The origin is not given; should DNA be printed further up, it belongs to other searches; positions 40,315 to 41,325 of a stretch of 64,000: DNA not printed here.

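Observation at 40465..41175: LexA homolog whose self-cleavage dyad is dead (Ser->Gly, Lys->Arg)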

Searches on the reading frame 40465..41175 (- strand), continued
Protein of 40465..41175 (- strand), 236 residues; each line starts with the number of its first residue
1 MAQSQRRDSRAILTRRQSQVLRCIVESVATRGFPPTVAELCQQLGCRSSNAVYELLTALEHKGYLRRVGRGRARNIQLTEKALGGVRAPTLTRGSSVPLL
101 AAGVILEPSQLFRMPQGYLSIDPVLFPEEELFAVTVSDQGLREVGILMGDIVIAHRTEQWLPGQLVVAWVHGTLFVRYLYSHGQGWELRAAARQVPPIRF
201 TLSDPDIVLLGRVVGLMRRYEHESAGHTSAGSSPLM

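Call 26: find_homologous_proteins(query=A3, max_evalue=1e-10)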
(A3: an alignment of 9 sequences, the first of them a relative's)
Query A3 (9 sequences) (236 aa, profile of the alignment): 330 proteins with E <= 1e-10 among 7275 candidates; the best 120 are listed.
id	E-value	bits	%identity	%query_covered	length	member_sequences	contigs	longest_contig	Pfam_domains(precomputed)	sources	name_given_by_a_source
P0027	2.8e-93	329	31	89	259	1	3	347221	PF00717.29,PF01726.23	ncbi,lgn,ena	-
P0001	4.8e-93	329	100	100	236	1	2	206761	PF13463.13,PF00717.29,PF01726.23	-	-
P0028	8.4e-93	328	32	89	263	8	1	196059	PF00717.29,PF01726.23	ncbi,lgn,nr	ncbi:MAG: hypothetical protein H9535_16770 [Ignavibacteria bacterium]|nr:hypothetical protein [Ignav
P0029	1.1e-92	328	32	89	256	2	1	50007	PF00717.29,PF01726.23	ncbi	-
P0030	1.1e-91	324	33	88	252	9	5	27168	PF00717.29,PF01726.23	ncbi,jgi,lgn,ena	ncbi:MAG: transcriptional repressor LexA [Candidatus Kapaibacteriota bacterium]|jgi:repressor LexA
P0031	1.1e-90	321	32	89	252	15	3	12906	PF00717.29,PF01726.23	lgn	-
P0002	7.2e-90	318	67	95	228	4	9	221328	PF00717.29,PF01726.23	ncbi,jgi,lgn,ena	-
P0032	9.8e-89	315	34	88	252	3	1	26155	PF00717.29,PF01726.23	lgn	-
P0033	1.1e-88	314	31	88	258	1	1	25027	PF00717.29,PF01726.23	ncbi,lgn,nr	ncbi:MAG: S24 family peptidase [Bacteroidota bacterium]|nr:hypothetical protein [Candidatus Kapabact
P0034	1.0e-87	311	32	93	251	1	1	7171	PF00717.29,PF01726.23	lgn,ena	-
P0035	5.7e-86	306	32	88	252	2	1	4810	PF00717.29,PF01726.23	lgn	-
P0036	2.6e-85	303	31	92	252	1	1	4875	PF00717.29,PF01726.23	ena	-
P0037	3.5e-85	303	31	92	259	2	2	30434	PF00717.29,PF01726.23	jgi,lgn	jgi:repressor LexA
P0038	1.2e-80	288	30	89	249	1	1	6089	PF00717.29,PF01726.23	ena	-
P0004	1.1e-79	285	62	88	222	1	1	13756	PF00717.29,PF12802.14,PF01726.23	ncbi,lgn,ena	-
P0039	2.0e-79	284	46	90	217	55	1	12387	PF00717.29,PF01726.23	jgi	jgi:repressor LexA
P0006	5.0e-78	280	56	92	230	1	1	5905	PF00717.29,PF12802.14,PF01726.23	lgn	-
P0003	7.8e-76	272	58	92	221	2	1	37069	PF00717.29,PF12802.14,PF01726.23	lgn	-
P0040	5.3e-75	270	33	89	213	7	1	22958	PF00717.29,PF01726.23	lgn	-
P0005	1.3e-73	265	62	91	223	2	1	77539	PF00717.29,PF12802.14,PF01726.23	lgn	-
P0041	1.9e-73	265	32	89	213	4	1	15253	PF01726.23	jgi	-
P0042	1.8e-71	258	33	89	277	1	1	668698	PF00717.29,PF01726.23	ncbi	-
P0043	1.3e-70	255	32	88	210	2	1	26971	PF00717.29,PF01726.23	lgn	-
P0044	1.9e-70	255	32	89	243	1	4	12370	PF00717.29,PF01726.23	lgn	-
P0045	6.3e-70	253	28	89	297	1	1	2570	PF00717.29,PF01726.23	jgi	jgi:SOS-response transcriptional repressor LexA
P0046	1.1e-69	252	31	82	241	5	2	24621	PF00717.29,PF01726.23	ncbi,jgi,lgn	jgi:repressor LexA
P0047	5.3e-69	250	32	89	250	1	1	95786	PF00717.29,PF01726.23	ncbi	-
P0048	3.3e-68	248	30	89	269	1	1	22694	PF00717.29,PF01726.23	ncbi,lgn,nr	ncbi:MAG: hypothetical protein EAZ92_14390 [Candidatus Kapaibacterium sp.]|nr:MAG: hypothetical prot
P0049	4.7e-68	247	28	88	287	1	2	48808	PF00717.29,PF01726.23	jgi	jgi:SOS-response transcriptional repressor LexA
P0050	2.1e-67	245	31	81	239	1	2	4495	PF00717.29,PF01726.23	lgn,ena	-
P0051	5.9e-66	240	29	89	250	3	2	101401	PF00717.29,PF01726.23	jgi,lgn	jgi:repressor LexA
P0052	1.3e-64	236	30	92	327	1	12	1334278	PF00717.29,PF01726.23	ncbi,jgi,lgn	jgi:SOS-response transcriptional repressor LexA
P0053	1.9e-63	232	30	90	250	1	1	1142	PF00717.29,PF01726.23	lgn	-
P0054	3.2e-53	199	28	81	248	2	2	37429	PF00717.29,PF01726.23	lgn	-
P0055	3.4e-48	182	36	91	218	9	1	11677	PF00717.29,PF01726.23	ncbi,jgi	jgi:repressor LexA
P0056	1.6e-47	180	32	89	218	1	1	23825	PF13463.13,PF00717.29,PF01726.23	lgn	-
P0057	6.1e-47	178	36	90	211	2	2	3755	PF00717.29,PF01726.23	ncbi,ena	-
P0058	6.6e-47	178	37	91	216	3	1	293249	PF00717.29,PF01726.23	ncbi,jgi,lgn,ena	ncbi:MAG: transcriptional repressor LexA [Candidatus Delongbacteria bacterium]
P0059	6.9e-47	178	34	93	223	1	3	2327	PF00717.29,PF01726.23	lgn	-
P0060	9.3e-47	177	37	91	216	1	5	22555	PF00717.29,PF01726.23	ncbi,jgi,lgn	-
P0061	2.7e-46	176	34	88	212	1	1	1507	PF00717.29,PF01726.23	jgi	jgi:repressor LexA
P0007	3.3e-46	176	59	61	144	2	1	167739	PF00717.29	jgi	-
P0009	4.2e-46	175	34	89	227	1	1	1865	PF00717.29,PF12802.14,PF01726.23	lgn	-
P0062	4.6e-46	175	34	87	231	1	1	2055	PF00717.29,PF01726.23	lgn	-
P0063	6.0e-46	175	35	91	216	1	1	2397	PF00717.29,PF01726.23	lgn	-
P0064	2.6e-45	173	34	88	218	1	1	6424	PF00717.29,PF01726.23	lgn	-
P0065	2.9e-45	173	33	87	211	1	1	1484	PF00717.29,PF01726.23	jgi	jgi:repressor LexA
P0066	4.8e-45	172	37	88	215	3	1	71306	PF00717.29,PF01726.23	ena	-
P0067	5.9e-45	171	32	88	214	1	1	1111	PF13463.13,PF00717.29,PF01726.23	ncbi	-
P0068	8.3e-45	171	33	89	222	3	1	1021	PF00717.29,PF01726.23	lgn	-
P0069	1.0e-44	171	34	79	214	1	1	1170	PF00717.29,PF12802.14,PF01726.23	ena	-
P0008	1.1e-44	171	35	88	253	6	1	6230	PF00717.29,PF01726.23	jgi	jgi:repressor LexA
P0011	1.3e-44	170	31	89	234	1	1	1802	PF00717.29,PF01726.23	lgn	-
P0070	1.4e-44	170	35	91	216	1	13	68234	PF00717.29,PF01726.23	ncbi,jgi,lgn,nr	ncbi:MAG: transcriptional repressor LexA [bacterium]|jgi:repressor LexA|nr:transcriptional repressor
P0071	2.0e-44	170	33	88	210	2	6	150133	PF00717.29,PF01726.23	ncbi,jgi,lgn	jgi:repressor LexA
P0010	2.6e-44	169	31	89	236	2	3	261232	PF00717.29,PF01726.23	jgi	-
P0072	6.1e-44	168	34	79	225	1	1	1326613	PF00717.29,PF01726.23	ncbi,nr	ncbi:MAG: transcriptional repressor LexA [Proteobacteria bacterium]|nr:transcriptional repressor Lex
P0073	7.4e-44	168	33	89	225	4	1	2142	PF00717.29,PF01726.23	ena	-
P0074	8.6e-44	168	31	88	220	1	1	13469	PF00717.29,PF01726.23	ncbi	ncbi:MAG: transcriptional repressor LexA [Myxococcaceae bacterium]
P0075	1.2e-43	167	30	88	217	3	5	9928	PF00717.29,PF01726.23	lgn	-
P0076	1.6e-43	167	31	88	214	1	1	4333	PF00717.29,PF12802.14,PF01726.23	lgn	-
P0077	3.4e-43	166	33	88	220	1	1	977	PF00717.29,PF01726.23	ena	-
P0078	3.4e-43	166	32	88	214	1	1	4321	PF00717.29,PF01726.23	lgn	-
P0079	5.9e-43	165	36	88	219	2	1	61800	PF00717.29,PF12802.14,PF01726.23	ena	-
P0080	8.7e-43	164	34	88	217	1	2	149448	PF00717.29,PF01726.23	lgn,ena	-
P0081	9.5e-43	164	32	88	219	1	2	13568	PF00717.29,PF01726.23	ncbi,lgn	ncbi:MAG: transcriptional repressor LexA [Myxococcota bacterium]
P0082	1.0e-42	164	33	88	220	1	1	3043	PF00717.29,PF01726.23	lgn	-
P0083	1.1e-42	164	35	89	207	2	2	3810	PF00717.29,PF01726.23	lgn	-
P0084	1.2e-42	164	33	87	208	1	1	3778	PF00717.29,PF01726.23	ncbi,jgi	ncbi:MAG: repressor LexA [Kiritimatiellia bacterium]|jgi:repressor LexA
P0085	1.2e-42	164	33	88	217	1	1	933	PF00717.29,PF01726.23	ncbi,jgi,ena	jgi:repressor LexA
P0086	1.2e-42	164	33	87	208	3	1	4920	PF00717.29,PF01726.23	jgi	-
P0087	1.3e-42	164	33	89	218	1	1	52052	PF00717.29,PF12802.14,PF01726.23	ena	-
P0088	1.4e-42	164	34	88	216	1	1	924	PF00717.29,PF01726.23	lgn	-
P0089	1.5e-42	164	33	88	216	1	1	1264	PF00717.29,PF01726.23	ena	-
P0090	2.4e-42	163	34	88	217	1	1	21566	PF00717.29,PF01726.23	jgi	jgi:repressor LexA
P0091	2.7e-42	163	34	88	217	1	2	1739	PF00717.29,PF01726.23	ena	-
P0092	3.7e-42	162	35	89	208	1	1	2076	PF00717.29,PF01726.23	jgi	jgi:repressor LexA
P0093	4.7e-42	162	32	88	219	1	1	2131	PF00717.29,PF01726.23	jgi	jgi:repressor LexA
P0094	6.8e-42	161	34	88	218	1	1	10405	PF00717.29,PF01726.23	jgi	jgi:repressor LexA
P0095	7.6e-42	161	34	88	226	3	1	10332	PF00717.29,PF04703.19,PF01726.23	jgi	-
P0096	8.4e-42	161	32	88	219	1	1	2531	PF00717.29,PF01726.23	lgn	-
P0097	9.1e-42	161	32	88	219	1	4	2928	PF00717.29,PF01726.23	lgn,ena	-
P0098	1.0e-41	161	34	88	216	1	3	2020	PF00717.29,PF01726.23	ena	-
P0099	1.4e-41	160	30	88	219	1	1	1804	PF00717.29,PF01726.23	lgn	-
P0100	1.8e-41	160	32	88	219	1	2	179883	PF00717.29,PF01726.23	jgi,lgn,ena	jgi:repressor LexA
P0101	1.8e-41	160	32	88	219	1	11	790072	PF00717.29,PF01726.23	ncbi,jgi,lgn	jgi:repressor LexA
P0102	2.4e-41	160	31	88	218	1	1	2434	PF00717.29,PF01726.23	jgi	jgi:repressor LexA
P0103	3.2e-41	159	38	36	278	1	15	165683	PF00717.29,PF01726.23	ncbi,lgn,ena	-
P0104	3.3e-41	159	27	87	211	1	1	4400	PF00717.29,PF01726.23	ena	-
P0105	4.4e-41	159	32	88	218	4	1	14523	PF00717.29,PF01726.23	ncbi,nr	ncbi:MAG: transcriptional repressor LexA [Archangium sp.]|nr:transcriptional repressor LexA [Archang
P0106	4.4e-41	159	32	88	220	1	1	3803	PF00717.29,PF01726.23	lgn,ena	-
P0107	4.9e-41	159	25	92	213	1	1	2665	PF00717.29,PF01726.23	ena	-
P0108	5.2e-41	159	33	89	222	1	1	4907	PF00717.29,PF01726.23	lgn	-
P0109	5.8e-41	158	34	90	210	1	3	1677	PF00717.29,PF01726.23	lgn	-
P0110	6.1e-41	158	31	88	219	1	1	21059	PF00717.29,PF01726.23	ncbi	-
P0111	6.6e-41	158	30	88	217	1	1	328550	PF00717.29,PF01726.23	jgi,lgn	jgi:repressor LexA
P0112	6.9e-41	158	30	88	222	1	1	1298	PF00717.29,PF12802.14,PF01726.23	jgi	-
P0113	7.1e-41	158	33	88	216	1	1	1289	PF00717.29,PF01726.23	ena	-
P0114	8.4e-41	158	28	87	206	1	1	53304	PF00717.29,PF01726.23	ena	-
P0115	9.1e-41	158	32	88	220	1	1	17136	PF00717.29,PF01726.23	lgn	-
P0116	1.0e-40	158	32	88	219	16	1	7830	PF00717.29,PF01726.23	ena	-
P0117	1.0e-40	158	33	88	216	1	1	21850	PF00717.29,PF01726.23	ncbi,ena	-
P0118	1.3e-40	157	30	88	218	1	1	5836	PF00717.29,PF01726.23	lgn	-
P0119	1.4e-40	157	30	88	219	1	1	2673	PF00717.29,PF01726.23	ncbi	-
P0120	1.6e-40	157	26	90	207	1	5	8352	PF00717.29,PF01726.23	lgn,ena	-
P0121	1.7e-40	157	32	88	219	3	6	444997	PF00717.29,PF01726.23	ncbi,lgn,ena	-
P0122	1.8e-40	157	27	87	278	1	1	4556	PF00717.29,PF01726.23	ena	-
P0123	2.0e-40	157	27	87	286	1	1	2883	PF00717.29,PF01726.23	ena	-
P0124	2.1e-40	157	32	88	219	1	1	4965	PF00717.29,PF01726.23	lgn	-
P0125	2.1e-40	157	35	87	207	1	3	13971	PF00717.29,PF01726.23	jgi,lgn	jgi:repressor LexA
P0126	2.5e-40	156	33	89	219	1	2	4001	PF00717.29,PF01726.23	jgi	jgi:repressor LexA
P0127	2.8e-40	156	31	88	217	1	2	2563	PF00717.29,PF01726.23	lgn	-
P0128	2.8e-40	156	32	88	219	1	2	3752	PF00717.29,PF01726.23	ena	-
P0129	2.9e-40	156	27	93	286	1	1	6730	PF00717.29,PF01726.23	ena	-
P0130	2.9e-40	156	26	90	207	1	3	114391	PF00717.29,PF01726.23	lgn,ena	-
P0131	3.1e-40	156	28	87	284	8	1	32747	PF00717.29,PF01726.23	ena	-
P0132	3.7e-40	156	32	88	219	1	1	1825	PF00717.29,PF01726.23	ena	-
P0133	4.0e-40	156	32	81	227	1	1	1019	PF00717.29,PF01726.23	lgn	-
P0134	4.1e-40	156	27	87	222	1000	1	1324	PF00717.29,PF01726.23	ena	-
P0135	4.3e-40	156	26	90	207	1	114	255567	PF00717.29,PF01726.23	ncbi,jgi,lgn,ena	jgi:repressor LexA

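Call 28: list_cluster_members(proteins=[P0052, P0042, P0049, P0045, P0047, P0051, P0046, P0002, P0004, P0039])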
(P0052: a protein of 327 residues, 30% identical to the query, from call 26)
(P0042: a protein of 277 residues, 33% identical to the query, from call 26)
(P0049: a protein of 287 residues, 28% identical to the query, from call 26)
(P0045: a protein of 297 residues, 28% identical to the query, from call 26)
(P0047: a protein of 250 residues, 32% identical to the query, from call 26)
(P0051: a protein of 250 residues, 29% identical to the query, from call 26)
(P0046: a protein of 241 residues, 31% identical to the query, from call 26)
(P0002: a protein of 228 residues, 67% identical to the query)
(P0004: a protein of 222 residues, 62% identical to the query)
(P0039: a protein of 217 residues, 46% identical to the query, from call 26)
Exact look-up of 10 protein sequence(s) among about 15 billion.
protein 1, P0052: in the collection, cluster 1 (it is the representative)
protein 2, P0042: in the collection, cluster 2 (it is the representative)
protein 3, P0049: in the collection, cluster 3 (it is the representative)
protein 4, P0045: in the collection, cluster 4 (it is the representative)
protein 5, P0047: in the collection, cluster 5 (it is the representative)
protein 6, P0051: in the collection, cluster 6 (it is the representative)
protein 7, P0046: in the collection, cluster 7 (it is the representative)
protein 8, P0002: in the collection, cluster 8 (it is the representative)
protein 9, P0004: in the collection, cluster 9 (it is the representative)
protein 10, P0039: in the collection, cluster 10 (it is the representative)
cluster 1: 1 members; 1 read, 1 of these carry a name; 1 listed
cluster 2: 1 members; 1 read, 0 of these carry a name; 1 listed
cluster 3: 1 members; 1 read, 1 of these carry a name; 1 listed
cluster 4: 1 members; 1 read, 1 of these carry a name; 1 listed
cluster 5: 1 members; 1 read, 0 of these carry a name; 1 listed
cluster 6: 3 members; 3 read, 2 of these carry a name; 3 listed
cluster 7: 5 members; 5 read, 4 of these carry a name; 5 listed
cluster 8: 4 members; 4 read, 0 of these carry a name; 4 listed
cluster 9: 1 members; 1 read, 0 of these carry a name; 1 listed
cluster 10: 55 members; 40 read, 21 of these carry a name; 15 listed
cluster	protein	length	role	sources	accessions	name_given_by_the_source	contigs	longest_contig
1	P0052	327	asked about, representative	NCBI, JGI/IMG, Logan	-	SOS-response transcriptional repressor LexA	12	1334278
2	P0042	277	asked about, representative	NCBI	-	-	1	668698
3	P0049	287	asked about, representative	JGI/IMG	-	SOS-response transcriptional repressor LexA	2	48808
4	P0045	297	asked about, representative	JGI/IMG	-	SOS-response transcriptional repressor LexA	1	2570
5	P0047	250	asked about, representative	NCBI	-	-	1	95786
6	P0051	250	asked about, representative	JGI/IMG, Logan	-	repressor LexA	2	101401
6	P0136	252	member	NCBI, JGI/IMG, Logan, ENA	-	repressor LexA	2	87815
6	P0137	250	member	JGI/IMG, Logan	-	-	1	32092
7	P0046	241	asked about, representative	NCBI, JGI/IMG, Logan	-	repressor LexA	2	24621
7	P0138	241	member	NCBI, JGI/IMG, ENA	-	repressor LexA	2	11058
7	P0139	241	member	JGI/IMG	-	repressor LexA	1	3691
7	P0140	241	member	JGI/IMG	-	repressor LexA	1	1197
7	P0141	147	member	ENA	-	-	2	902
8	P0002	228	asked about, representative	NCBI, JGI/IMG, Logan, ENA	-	-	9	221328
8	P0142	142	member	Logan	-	-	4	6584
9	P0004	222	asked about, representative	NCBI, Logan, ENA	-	-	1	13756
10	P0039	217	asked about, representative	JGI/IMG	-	repressor LexA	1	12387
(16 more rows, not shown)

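Call 29: find_encoding_contigs(protein=P0052, flank=6000, max_places=3)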
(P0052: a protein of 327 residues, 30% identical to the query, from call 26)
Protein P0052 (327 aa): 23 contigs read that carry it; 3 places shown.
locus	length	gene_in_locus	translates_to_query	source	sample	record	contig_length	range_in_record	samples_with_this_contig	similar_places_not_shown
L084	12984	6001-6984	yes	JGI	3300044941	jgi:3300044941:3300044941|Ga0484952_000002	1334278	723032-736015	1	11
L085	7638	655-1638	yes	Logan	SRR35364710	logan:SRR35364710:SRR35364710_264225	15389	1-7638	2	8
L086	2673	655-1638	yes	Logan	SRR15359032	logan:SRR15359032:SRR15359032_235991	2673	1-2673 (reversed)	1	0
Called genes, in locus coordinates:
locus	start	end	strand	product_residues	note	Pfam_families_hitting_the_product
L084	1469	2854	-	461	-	PF13570:Beta-prop_ACSF4 (faint), PF13360:PQQ_2 (faint)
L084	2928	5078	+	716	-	PF13304:AAA_21 (faint), PF00005:ABC_tran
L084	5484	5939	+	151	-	PF01106:NifU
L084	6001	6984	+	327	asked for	PF01726:LexA_DNA_bind, PF00717:Peptidase_S24 (weak)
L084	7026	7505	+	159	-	PF00075:RNase_H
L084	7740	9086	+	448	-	PF13181:TPR_8 (faint), PF13424:TPR_12 (weak)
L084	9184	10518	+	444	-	PF13424:TPR_12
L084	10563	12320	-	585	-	PF01425:Amidase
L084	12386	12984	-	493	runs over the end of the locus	PF00206:Lyase_1, PF10415:FumaraseC_C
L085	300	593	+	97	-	PF01106:NifU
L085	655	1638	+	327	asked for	PF01726:LexA_DNA_bind, PF00717:Peptidase_S24 (weak)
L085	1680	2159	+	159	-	PF00075:RNase_H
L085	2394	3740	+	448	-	PF13181:TPR_8 (faint), PF13424:TPR_12 (weak)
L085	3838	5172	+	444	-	PF13424:TPR_12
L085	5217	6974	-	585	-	PF01425:Amidase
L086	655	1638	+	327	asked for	PF01726:LexA_DNA_bind, PF00717:Peptidase_S24 (weak)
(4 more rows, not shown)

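Call 30: find_encoding_contigs(protein=P0042, flank=6000, max_places=2)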
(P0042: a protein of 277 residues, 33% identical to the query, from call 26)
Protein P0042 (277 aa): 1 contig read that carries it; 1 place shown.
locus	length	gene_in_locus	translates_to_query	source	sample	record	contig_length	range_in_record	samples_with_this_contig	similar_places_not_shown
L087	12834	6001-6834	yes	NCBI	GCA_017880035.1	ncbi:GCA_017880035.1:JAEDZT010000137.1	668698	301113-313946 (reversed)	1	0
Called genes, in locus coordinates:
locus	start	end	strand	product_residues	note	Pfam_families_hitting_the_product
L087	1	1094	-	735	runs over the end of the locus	PF07715:Plug, PF00593:TonB_dep_Rec_b-barrel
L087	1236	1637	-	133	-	-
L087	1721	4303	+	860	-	PF17164:DUF5122 (faint), PF12768:Rax2 (faint)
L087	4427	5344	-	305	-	PF01795:Methyltransf_5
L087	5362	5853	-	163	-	PF02381:MraZ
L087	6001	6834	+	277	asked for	PF01726:LexA_DNA_bind, PF00717:Peptidase_S24 (weak)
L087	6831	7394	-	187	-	-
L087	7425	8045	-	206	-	PF00160:Pro_isomerase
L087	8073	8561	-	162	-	-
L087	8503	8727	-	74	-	-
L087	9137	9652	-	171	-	PF00378:ECH_1, PF16113:ECH_2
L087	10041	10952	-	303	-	PF01370:Epimerase, PF04321:RmlD_sub_bind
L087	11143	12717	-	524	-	PF01134:GIDA, PF21680:GIDA_C_1st, PF13932:SAM_GIDA_C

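Call 40: predict_structure(alignment_id=A4)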
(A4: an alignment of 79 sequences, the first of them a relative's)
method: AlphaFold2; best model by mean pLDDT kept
length: 236 residues; sequences in the alignment: 79
mean_pLDDT: 87.9   pTM: 0.62
mean pLDDT of the five models: 87.9, 87.7, 87.4, 86.9, 86.6
residues with pLDDT >= 90: 157; 70-90: 46; 50-70: 25; < 50: 8
segments of 3 or more residues with pLDDT < 50: 1-3, 5-7
pLDDT, mean of each block of 10 residues (from residue 1): 49 92 92 92 94 96 89 84 67 79 86 91 89 97 97 97 98 97 97 96 96 96 63 68
secondary structure, 60 per line:
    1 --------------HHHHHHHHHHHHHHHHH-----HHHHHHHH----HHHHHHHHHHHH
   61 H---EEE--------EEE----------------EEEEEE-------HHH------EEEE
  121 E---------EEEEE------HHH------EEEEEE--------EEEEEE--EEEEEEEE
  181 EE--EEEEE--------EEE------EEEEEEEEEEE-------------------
elements in order: H15-31 H37-44 H49-61 E65-67 E76-78 E95-100 E117-121 E131-135 E151-156 E165-170 E173-182 E185-189 E198-200 E207-217

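Call 43: fold_search(model_id=the predicted structure, library=pdb)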
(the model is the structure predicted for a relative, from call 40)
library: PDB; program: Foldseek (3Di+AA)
matches with E <= 10: 1419; with E <= 0.001: 45
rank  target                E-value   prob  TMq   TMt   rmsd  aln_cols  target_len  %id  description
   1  1jhh_A                3.8e-16  1.00  0.47  0.56   8.4       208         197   32  LEXA S119A MUTANT (released 2001-09-19)
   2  1jhf_A                4.8e-16  1.00  0.47  0.55   8.5       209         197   32  LEXA G85D MUTANT (released 2001-09-19)
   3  3k2z_B                6.5e-16  1.00  0.51  0.60  10.4       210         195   26  Crystal structure of a LexA protein from Thermotoga maritima (released 2010-10-06)
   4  3jsp_B                1.4e-15  1.00  0.47  0.56  10.8       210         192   31  Classic Protein With a New Twist: crystal structure of a LexA repressor DNA complex (released 2010-08-18)
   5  3jso_B                2.2e-15  1.00  0.45  0.55  11.1       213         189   32  Classic Protein With a New Twist: crystal structure of a LexA repressor DNA complex (released 2010-08-18)
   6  3jsp_A                3.0e-15  1.00  0.50  0.59  11.2       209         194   31  Classic Protein With a New Twist: crystal structure of a LexA repressor DNA complex (released 2010-08-18)
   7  3k2z_A                7.6e-15  1.00  0.51  0.61   9.4       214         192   25  Crystal structure of a LexA protein from Thermotoga maritima (released 2010-10-06)
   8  3jso_A                2.1e-14  1.00  0.46  0.57  11.1       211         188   30  Classic Protein With a New Twist: crystal structure of a LexA repressor DNA complex (released 2010-08-18)
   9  8trg_I                4.4e-13  1.00  0.46  0.56  10.1       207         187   29  Structure of full-length LexA bound to a RecA filament (released 2023-11-15)
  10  3k3r_F                8.8e-12  1.00  0.43  0.57  10.6       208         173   29  Unrefined crystal structure of a LexA-DNA complex (released 2010-08-18)
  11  3k3r_E                5.0e-10  1.00  0.39  0.52  11.8       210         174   28  Unrefined crystal structure of a LexA-DNA complex (released 2010-08-18)
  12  7ocj_F                1.3e-09  1.00  0.47  0.80   2.6       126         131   28  Crystal structure of E.coli LexA in complex with nanobody NbSOS2(Nb14509) (released 2022-10-26)
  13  7b5g_C                1.3e-09  1.00  0.45  0.78   3.0       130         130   29  Crystal structure of E.coli LexA in complex with nanobody NbSOS3(Nb14527) (released 2022-09-14)
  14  7b5g_G                4.4e-09  1.00  0.45  0.77   3.5       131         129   29  Crystal structure of E.coli LexA in complex with nanobody NbSOS3(Nb14527) (released 2022-09-14)
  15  1jhc                  1.2e-08  1.00  0.45  0.78   3.2       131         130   29  LEXA S119A C-TERMINAL TRYPTIC FRAGMENT (released 2001-09-19)
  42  1lea                  1.1e-04  1.00  0.27  0.85   1.0        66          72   45  SOLUTION STRUCTURE OF THE LEXA REPRESSOR DNA BINDING DETERMINED BY 1H NMR SPECTROSCOPY (released 1994-08-31)
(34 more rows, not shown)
